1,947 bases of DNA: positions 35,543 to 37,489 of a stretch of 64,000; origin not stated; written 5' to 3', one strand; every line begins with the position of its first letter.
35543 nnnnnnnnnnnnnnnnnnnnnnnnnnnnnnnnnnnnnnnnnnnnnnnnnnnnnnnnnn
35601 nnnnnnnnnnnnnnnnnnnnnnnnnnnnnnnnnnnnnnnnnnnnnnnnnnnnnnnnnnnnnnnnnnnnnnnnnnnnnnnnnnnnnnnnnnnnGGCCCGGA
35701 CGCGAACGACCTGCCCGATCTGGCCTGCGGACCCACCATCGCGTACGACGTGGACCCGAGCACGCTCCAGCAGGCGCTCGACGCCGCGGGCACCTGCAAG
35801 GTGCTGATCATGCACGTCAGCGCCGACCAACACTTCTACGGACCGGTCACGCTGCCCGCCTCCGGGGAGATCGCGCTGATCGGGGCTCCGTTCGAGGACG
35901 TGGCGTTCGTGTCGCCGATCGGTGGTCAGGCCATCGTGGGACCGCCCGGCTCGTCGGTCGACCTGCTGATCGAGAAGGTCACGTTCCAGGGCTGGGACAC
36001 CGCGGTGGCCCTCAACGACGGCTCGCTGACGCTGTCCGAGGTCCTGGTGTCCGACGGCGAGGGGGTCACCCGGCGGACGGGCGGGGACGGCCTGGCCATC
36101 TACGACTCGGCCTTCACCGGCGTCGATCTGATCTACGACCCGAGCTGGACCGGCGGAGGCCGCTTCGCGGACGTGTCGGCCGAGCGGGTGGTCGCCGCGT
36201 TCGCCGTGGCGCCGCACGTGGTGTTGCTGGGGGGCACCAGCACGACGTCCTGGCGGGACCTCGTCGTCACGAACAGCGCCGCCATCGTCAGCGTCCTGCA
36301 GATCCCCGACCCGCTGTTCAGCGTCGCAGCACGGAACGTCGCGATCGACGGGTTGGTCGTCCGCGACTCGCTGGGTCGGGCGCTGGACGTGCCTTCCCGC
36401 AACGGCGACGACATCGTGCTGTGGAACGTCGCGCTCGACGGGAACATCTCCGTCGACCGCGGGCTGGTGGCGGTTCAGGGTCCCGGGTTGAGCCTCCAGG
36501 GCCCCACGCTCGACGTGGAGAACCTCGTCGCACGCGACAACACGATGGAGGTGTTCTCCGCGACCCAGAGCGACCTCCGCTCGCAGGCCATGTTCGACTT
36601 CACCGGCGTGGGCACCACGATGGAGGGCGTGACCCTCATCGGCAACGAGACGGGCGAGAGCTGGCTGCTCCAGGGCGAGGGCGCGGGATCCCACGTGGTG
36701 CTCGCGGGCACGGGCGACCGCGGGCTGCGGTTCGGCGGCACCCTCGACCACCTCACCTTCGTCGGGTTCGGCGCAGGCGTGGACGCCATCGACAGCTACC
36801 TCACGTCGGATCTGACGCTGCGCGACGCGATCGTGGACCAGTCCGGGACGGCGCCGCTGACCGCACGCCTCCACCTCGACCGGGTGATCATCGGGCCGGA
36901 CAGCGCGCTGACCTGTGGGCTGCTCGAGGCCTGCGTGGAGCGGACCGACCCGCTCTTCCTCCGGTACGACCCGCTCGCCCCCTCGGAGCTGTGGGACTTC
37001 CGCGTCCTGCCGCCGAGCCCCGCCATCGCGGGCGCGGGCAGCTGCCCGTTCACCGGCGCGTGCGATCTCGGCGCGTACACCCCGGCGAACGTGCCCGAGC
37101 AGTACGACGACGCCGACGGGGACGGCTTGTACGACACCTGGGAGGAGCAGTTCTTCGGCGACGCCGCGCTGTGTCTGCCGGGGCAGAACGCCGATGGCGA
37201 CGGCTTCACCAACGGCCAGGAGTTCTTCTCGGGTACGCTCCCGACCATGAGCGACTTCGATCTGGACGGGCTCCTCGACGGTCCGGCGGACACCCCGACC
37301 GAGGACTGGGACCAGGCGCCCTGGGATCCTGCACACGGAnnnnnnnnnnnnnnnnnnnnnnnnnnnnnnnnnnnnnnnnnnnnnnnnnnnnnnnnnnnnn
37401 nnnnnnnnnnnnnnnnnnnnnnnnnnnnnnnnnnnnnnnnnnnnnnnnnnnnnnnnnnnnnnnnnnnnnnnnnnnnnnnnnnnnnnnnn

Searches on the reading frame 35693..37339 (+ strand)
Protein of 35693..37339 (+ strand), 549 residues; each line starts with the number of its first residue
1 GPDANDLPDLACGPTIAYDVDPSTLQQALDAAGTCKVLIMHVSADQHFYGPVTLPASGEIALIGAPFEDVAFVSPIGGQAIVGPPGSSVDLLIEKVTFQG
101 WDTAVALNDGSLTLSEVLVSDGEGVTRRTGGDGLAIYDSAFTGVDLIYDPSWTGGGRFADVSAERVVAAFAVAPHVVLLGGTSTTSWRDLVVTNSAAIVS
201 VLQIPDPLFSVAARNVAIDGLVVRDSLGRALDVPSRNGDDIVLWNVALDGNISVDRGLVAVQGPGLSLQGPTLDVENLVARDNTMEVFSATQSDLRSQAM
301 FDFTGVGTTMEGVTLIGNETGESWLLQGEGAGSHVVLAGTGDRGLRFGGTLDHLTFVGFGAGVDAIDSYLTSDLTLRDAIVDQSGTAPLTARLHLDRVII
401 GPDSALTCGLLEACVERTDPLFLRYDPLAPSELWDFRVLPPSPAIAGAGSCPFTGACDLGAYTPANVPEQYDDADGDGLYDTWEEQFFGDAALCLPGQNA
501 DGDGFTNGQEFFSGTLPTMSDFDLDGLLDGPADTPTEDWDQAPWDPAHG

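Call 16: find_homologous_proteins(query=window:35693-37339:+)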
Query window:35693-37339:+ (549 aa): 2 proteins with E <= 0.001 among 8000 candidates.
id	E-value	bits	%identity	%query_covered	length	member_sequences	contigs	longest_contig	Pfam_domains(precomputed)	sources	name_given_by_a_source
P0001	1.0e-175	604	55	100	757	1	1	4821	-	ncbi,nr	ncbi:MAG: putative metal-binding motif-containing protein, partial [Myxococcales bacterium]|nr:putat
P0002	2.5e-171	589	56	100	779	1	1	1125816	PF11617.14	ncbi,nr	ncbi:MAG: hypothetical protein H6735_01230 [Alphaproteobacteria bacterium]|nr:hypothetical protein [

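Call 22: find_encoding_contigs(protein=P0001, flank=10000)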
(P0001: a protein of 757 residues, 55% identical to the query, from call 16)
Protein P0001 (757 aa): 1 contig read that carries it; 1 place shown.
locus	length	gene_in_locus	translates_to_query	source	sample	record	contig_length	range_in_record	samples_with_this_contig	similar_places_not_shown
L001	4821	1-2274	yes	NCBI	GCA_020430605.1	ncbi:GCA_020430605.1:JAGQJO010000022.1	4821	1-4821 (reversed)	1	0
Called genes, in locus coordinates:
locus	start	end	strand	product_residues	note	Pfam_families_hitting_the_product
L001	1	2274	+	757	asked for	?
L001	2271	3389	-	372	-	PF07969:Amidohydro_3 (weak), PF01979:Amidohydro_1, PF07969:Amidohydro_3 (weak)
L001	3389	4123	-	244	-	PF02875:Mur_ligase_C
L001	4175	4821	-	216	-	PF08245:Mur_ligase_M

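Call 27: predict_structure(alignment_id=A1)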
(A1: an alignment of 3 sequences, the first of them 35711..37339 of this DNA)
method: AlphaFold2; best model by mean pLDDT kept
length: 543 residues; sequences in the alignment: 3
mean_pLDDT: 43.2   pTM: 0.39
mean pLDDT of the five models: 43.2, 33.6, 31.2, 30.7, 27.9
residues with pLDDT >= 90: 0; 70-90: 35; 50-70: 129; < 50: 379
segments of 3 or more residues with pLDDT < 50: 1-6, 11-13, 143-161, 163-171, 173-178, 187-194, 197-211, 216-223, 226-271, 275-278, 280-296, 298-301, 310-318, 321-323, 332-343, 349-543
pLDDT, mean of each block of 10 residues (from residue 1): 47 56 59 54 67 62 62 71 71 73 68 64 55 59 36 42 38 47 49 46 40 47 46 37 37 37 39 46 35 43 50 42 51 46 47 34 30 27 28 25 25 28 28 29 24 23 36 38 32 40 33 27 30 34 28
secondary structure, 60 per line:
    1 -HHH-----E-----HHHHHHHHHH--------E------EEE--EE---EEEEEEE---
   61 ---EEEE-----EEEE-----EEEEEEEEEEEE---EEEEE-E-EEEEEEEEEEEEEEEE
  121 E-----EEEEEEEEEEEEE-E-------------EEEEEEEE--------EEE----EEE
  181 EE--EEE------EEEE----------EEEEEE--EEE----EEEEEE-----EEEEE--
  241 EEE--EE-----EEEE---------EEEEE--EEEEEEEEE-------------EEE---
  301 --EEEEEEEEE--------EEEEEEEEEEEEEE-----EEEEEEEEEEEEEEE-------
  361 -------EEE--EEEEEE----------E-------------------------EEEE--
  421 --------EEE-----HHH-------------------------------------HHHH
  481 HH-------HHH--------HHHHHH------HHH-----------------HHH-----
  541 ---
elements in order: H16-25 E41-43 E51-57 E64-67 E73-76 E82-93 E97-101 E105-121 E127-139 E155-162 E171-173 E178-182 E185-187 E194-197 E208-213 E216-218 E223-228 E234-238 E241-243 E253-256 E266-270 E273-281 E295-297 E303-311 E320-333 E339-353 E368-370 E373-378 E415-418 E429-431 H477-482 H501-506

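Call 28: search_protein_representatives(alignment_id=A1)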
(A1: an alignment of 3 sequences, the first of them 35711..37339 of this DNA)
Query: 3 sequences, 531 profile positions. Proteins with E-value up to 0.001 (for the whole library): 6539; up to 1e-10: 1203; up to 1e-30: 86. The best 150 are listed.
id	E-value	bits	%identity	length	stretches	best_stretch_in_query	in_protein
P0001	0.0e+00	1034.9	-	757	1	1-531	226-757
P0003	2.1e-297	1003.5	-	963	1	1-531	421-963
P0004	2.2e-105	369.9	-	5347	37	445-513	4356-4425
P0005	1.5e-77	278.0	-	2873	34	447-513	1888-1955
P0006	5.6e-71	256.3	-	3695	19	426-515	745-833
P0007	2.5e-70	254.2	-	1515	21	452-513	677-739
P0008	1.8e-69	251.3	-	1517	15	445-513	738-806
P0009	6.4e-67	242.9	-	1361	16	445-514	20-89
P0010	9.7e-67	242.3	-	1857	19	445-513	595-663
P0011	2.4e-61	224.5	-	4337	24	452-518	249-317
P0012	7.0e-60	219.7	-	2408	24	453-518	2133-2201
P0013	1.0e-58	215.9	-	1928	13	453-514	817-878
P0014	1.3e-57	212.2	-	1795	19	450-512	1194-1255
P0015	6.9e-56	206.5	-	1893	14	445-514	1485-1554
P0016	4.2e-55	203.9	-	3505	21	454-515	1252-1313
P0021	1.2e-45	172.7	-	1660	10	418-524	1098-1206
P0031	2.8e-43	164.9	-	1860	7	421-524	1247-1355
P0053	5.3e-36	140.9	-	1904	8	420-524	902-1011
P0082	2.3e-31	125.6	-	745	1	11-513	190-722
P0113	1.4e-28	116.4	-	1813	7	417-511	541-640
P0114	2.0e-28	115.9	-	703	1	10-515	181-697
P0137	1.2e-26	110.0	-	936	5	385-514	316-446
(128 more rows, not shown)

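Call 31: find_homologous_proteins(query=A2, max_evalue=0.001)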
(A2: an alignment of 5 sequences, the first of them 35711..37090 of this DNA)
Query A2 (5 sequences) (460 aa, profile of the alignment): 3 proteins with E <= 0.001 among 8000 candidates.
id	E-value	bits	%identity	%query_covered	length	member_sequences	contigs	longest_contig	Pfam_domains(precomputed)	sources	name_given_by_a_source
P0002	1.8e-215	734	55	100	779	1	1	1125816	PF11617.14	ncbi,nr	ncbi:MAG: hypothetical protein H6735_01230 [Alphaproteobacteria bacterium]|nr:hypothetical protein [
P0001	1.3e-210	718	53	100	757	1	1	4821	-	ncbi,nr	ncbi:MAG: putative metal-binding motif-containing protein, partial [Myxococcales bacterium]|nr:putat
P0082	4.6e-153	528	26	93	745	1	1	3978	-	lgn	-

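Call 33: find_related_loci(query=A1, collection=genome_contigs, flank=10000)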
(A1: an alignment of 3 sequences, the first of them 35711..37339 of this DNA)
Query A1 (543 aa) in genome_contigs; peptide patterns used: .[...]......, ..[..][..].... (x = any residue, [..] = any of these).
40 stretches matched a pattern; 3 encode a relative of the query (tblastn E <= 1e-3); 3 distinct loci.
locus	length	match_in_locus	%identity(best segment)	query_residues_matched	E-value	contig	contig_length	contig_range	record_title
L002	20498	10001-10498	29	344-505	2e-10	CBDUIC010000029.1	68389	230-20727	MAG TPA_asm: uncultured bacterium isolate SRR22808118_concoct_56 genome assembly, contig: ERZ25043431.180, whole genome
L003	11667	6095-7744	50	467-524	4e-10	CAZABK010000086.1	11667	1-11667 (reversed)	MAG TPA_asm: uncultured Verrucomicrobiota bacterium isolate SRP167671_co2_231 genome assembly, contig: NODE_7124_length_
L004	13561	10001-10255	33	467-529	5e-5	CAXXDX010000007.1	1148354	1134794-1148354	MAG: Christensenellaceae bacterium isolate 34c40ec2-27d6-4557-b6c8-0864980aefa8 genome assembly, contig: contig_7, whole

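Call 34: find_encoding_contigs(protein=P0082, flank=10000)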
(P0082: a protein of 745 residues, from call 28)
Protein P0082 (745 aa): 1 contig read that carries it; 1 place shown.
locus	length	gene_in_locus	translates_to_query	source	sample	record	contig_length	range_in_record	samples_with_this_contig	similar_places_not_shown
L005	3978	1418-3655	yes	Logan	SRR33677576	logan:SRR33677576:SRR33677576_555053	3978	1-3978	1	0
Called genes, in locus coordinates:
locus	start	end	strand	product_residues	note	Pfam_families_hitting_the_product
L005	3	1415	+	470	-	?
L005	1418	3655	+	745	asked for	-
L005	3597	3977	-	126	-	?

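Call 35: find_encoding_contigs(protein=P0114, flank=10000)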
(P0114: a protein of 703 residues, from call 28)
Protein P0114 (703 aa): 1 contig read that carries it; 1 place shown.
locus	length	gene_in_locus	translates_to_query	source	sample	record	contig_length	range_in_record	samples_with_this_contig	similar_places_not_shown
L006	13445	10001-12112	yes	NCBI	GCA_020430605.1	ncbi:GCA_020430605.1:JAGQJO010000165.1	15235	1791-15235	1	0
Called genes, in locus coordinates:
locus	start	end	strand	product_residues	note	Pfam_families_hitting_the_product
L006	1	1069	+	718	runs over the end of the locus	PF06452:CBM9_1, PF19313:DUF5916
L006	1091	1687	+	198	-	-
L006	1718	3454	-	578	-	PF00664:ABC_membrane, PF00005:ABC_tran, PF02463:SMC_N (faint)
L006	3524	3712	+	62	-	-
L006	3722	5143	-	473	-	PF00206:Lyase_1, PF10397:ADSL_C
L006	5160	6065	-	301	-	PF08238:Sel1 (faint)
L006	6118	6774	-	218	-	-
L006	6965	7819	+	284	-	PF19134:DUF5817 (faint)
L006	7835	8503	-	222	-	PF16113:ECH_2, PF00378:ECH_1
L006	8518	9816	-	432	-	PF03448:MgtE_N, PF00571:CBS, PF01769:MgtE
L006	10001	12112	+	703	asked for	PF11617:Cu-binding_MopE (weak)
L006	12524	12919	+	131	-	-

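Call 39: find_related_loci(query=A3, collection=metagenome_contigs, flank=10000)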
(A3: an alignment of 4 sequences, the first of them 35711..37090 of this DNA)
Query A3 (460 aa) in metagenome_contigs; peptide patterns used: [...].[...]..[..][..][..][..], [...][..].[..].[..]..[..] (x = any residue, [..] = any of these).
172 stretches matched a pattern, but none encodes a relative of the query by tblastn (E <= 1e-3).

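Call 40: search_protein_families(library=pfam, alignment_id=A2, max_evalue=10)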
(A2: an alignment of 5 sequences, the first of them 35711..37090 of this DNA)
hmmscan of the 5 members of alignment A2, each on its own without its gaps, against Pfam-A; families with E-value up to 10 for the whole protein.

A. member 1, window:35711-37090:+ (460 aa): 0 families

B. families by the number of members that match (of 5 scanned): 4 families
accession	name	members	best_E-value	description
PF13229.12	Beta_helix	1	0.036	Right handed beta helix region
PF04273.18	BLH_phosphatase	1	0.06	Beta-lactamase hydrolase-like protein, phosphatase-like domain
PF22084.1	UfSP_MPN_N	1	0.17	Ufm1 specific protease UfSP N-terminal MPN domain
PF18886.6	DUF5649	1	0.32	Repeats of unknown function (DUF5649)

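Call 41: search_solved_structures(query=A2, max_evalue=10)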
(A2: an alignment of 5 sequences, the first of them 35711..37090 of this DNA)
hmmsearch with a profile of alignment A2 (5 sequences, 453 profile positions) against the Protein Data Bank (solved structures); distinct sequences matched with E-value up to 10: 3.
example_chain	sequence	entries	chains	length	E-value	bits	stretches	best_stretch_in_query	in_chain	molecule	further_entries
1e19_A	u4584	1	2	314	0.47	12.4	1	92-185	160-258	CARBAMATE KINASE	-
8ba1_A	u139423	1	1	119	0.86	11.5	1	77-123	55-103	Cleavage and polyadenylation specificity factor subunit 3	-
3qqz_A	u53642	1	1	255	1.2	11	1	266-319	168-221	Putative uncharacterized protein yjiK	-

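Call 42: search_protein_families(library=pfam, proteins=[P0137, P0021, P0031, P0053, P0113], max_evalue=0.001)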
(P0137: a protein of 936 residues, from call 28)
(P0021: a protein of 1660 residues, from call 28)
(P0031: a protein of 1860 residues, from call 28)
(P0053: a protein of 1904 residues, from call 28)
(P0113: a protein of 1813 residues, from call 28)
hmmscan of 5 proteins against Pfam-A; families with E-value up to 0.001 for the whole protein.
P0137 (936 aa): 3 families
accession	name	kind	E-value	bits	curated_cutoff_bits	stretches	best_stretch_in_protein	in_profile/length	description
PF18884.5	TSP3_bac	-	3.5e-27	94.3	25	4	818-837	1-20/22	Bacterial TSP3 repeat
PF01095.25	Pectinesterase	-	1.2e-09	37.7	27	2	513-635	2-120/298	Pectinesterase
PF13229.12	Beta_helix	-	2.4e-06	27.7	25.9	0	192-284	58-149/158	Right handed beta helix region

P0021 (1660 aa): 3 families
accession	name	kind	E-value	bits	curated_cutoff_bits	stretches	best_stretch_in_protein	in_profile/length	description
PF18884.5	TSP3_bac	-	8.7e-46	153.8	25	1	377-398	1-22/22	Bacterial TSP3 repeat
PF13385.13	Laminin_G_3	-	1.2e-08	35.7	27.6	1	456-631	2-151/151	Concanavalin A-like lectin/glucanases superfamily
PF03495.19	Binary_toxB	-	1.4e-05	25.6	25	0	1139-1201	1-62/78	Clostridial binary toxin B/anthrax toxin PA Ca-binding domain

P0031 (1860 aa): 3 families
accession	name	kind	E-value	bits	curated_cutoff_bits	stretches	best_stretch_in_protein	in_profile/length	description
PF18884.5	TSP3_bac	-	5.5e-30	103.3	25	3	1792-1813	1-22/22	Bacterial TSP3 repeat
PF01095.25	Pectinesterase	-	2.2e-13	50.1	27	0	1026-1078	3-57/298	Pectinesterase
PF03495.19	Binary_toxB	-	0.00094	19.8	25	0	1670-1734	2-62/78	Clostridial binary toxin B/anthrax toxin PA Ca-binding domain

P0053 (1904 aa): 3 families
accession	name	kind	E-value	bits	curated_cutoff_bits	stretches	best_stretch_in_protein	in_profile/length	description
PF13229.12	Beta_helix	-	9.8e-19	68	25.9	1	1561-1660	10-95/158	Right handed beta helix region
PF18884.5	TSP3_bac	-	1.1e-17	64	25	2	1836-1856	1-21/22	Bacterial TSP3 repeat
PF01095.25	Pectinesterase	-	1.8e-13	50.3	27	0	1459-1513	3-59/298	Pectinesterase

P0113 (1813 aa): 3 families
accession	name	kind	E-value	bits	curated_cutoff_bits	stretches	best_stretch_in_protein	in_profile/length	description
PF18884.5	TSP3_bac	-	2.5e-40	136.4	25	6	655-676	1-22/22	Bacterial TSP3 repeat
PF13229.12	Beta_helix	-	2.9e-19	69.7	25.9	2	778-879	12-117/158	Right handed beta helix region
PF07602.17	DUF1565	-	9.2e-09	35.4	20.3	0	722-753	8-39/257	Protein of unknown function (DUF1565)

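Call 55: predict_structure(alignment_id=A2)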
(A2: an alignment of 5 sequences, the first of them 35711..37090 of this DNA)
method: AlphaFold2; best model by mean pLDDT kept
length: 460 residues; sequences in the alignment: 5
mean_pLDDT: 76.2   pTM: 0.78
mean pLDDT of the five models: 76.2, 75.3, 74.7, 67.1, 63.6
residues with pLDDT >= 90: 122; 70-90: 205; 50-70: 84; < 50: 49
segments of 3 or more residues with pLDDT < 50: 1-3, 144-148, 356-365, 431-460
pLDDT, mean of each block of 10 residues (from residue 1): 51 89 81 88 89 90 88 86 90 90 88 84 79 82 49 86 85 78 92 83 72 95 90 93 87 85 85 89 61 89 90 83 87 75 80 52 55 65 62 70 73 60 61 37 32 30
secondary structure, 60 per line:
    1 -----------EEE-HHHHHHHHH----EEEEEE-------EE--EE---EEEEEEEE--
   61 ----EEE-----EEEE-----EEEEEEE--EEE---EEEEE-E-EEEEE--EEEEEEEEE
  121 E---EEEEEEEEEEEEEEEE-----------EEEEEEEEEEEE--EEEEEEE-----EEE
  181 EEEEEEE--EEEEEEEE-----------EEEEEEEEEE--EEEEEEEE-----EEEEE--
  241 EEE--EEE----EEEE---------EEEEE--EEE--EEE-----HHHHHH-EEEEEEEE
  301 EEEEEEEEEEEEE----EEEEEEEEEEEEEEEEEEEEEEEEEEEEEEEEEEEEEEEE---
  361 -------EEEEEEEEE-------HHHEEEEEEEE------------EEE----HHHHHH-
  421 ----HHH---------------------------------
elements in order: E12-14 H16-24 E29-34 E51-58 E65-67 E73-76 E82-88 E91-93 E97-101 E105-109 E112-121 E125-140 E152-163 E166-172 E178-187 E190-197 E209-218 E221-228 E234-238 E241-243 E246-248 E253-256 E266-270 E273-275 E278-280 H286-291 E293-313 E318-357 E368-376 E387-394 E407-409 H414-419

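Call 58: fold_search(model_id=the predicted structure, library=pdb)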
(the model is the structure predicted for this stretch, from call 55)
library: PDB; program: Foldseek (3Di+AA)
matches with E <= 10: 487; with E <= 0.001: 18
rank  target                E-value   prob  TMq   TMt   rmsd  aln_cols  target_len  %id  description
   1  2x85_A                1.1e-04  1.00  0.29  0.25  12.9       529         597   11  Tailspike protein of E. coli bacteriophage HK620 in complex with hexasaccharide (released 2011-03-23)
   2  9bev_A                1.7e-04  1.00  0.32  0.27  12.3       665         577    8  Structure of GH110A in complex with a lambda-carrageenan oligosaccharide (released 2025-08-27)
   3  4xor_A                3.5e-04  1.00  0.32  0.26  13.3       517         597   10  Tailspike protein double mutant D339N/E372Q of E. coli bacteriophage HK620 in complex with pentasaccharide (released 2016-01-27)
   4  2x6x_A                3.8e-04  1.00  0.29  0.24  13.7       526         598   11  Tailspike protein mutant D339N of E.coli bacteriophage HK620 in complex with hexasaccharide (released 2011-03-02)
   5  4xm3_A                4.2e-04  0.99  0.28  0.23  14.3       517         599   11  Tailspike protein mutant E372A of E. coli bacteriophage HK620 in complex with pentasaccharide (released 2016-01-27)
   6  4xon                  4.6e-04  0.99  0.28  0.24  13.5       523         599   10  Tailspike protein double mutant D339N/E372Q of E. coli bacteriophage HK620 (released 2016-01-27)
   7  2x6y_A                4.8e-04  0.99  0.28  0.23  13.7       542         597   10  Tailspike protein mutant D339A of E.coli bacteriophage HK620 in complex with hexasaccharide (released 2011-03-02)
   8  4xn3_A                5.0e-04  1.00  0.30  0.25  12.8       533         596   10  Tailspike protein mutant E372A of E. coli bacteriophage HK620 in complex with hexasaccharide (released 2016-01-27)
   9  5w6f_A                6.9e-04  0.99  0.27  0.22  12.6       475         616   13  Crystal structure of Bacteriophage CBA120 tailspike protein 3 (TSP3, orf212) (released 2018-10-24)
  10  4xkw_A                6.9e-04  0.99  0.29  0.24  14.0       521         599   11  Tailspike protein mutant D339N of E. coli bacteriophage HK620 in complex with pentasaccharide (released 2016-01-20)
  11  4xle_A                7.2e-04  0.99  0.31  0.26  12.8       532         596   11  Tailspike protein double mutant D339N/E372A of E. coli bacteriophage HK620 in complex with hexasaccharide (released 2016-01-20)
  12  6nw9_B                7.9e-04  0.99  0.31  0.25  12.5       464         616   12  CRYSTAL STRUCTURE OF A TAILSPIKE PROTEIN 3 (TSP3, ORF212) FROM ESCHERICHIA COLI O157:H7 BACTERIOPHAGE CBA120 (released 2019-06-05)
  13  9beh_A                8.6e-04  1.00  0.32  0.27  12.0       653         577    8  Structure of GH110A in complex with galactose-6-sulfate (released 2025-08-27)
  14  7w1c_B                8.6e-04  0.99  0.29  0.23  10.3       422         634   12  Crystal structure of Klebsiella pneumoniae K1 capsule-specific polysaccharide lyase in a P1 crystal form (released 2022-05-18)
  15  2vji                  8.6e-04  0.98  0.28  0.23  14.5       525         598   10  Tailspike protein of E.coli bacteriophage HK620 (released 2008-07-01)
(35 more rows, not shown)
